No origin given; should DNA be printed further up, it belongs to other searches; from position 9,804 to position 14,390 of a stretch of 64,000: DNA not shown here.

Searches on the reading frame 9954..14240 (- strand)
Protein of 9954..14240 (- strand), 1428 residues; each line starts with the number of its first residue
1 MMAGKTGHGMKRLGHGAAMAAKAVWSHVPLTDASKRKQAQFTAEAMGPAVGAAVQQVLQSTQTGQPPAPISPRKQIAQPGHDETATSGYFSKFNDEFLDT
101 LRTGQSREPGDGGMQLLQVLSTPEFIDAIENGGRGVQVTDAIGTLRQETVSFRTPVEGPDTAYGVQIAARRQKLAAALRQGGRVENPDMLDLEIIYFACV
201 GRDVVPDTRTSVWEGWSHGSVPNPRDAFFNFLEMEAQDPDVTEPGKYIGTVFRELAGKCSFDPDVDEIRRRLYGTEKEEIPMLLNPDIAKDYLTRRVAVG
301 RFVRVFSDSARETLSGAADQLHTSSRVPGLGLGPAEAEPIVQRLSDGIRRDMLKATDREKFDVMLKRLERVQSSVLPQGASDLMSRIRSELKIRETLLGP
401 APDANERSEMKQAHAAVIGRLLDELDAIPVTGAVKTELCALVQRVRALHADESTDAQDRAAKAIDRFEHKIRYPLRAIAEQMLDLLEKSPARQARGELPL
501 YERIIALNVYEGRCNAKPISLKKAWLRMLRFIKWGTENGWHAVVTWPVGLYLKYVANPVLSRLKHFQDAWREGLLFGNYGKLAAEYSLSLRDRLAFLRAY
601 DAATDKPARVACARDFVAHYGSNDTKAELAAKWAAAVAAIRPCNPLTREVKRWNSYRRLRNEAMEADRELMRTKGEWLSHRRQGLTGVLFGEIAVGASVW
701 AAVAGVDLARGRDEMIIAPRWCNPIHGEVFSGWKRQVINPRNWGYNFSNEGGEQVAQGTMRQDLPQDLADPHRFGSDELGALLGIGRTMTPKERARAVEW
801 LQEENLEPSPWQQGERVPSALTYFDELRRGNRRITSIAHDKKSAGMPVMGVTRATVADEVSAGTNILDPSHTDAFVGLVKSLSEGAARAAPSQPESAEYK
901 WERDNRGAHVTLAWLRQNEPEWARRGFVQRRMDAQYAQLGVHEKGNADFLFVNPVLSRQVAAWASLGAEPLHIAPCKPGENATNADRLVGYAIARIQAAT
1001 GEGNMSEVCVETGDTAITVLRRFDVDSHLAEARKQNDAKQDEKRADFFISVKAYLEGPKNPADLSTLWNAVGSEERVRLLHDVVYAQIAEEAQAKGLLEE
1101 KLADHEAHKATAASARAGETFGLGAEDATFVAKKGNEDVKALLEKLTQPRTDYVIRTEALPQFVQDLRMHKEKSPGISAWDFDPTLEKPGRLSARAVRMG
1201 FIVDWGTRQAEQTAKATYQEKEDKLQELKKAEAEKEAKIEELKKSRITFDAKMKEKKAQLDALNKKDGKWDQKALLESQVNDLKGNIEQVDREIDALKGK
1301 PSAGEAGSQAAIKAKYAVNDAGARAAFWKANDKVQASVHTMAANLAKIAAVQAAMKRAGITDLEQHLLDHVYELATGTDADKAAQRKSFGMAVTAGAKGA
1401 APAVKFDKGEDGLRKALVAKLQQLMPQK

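Call 7: search_protein_families(library=pfam, proteins=[window:9954-14240:-], max_evalue=0.01)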
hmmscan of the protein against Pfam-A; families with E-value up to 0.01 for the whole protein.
window:9954-14240:- (1428 aa): 1 family
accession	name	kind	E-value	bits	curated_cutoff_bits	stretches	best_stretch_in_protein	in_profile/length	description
PF17675.6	APG6_N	-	0.0047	17.8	45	1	1211-1295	38-126/132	Apg6 coiled-coil region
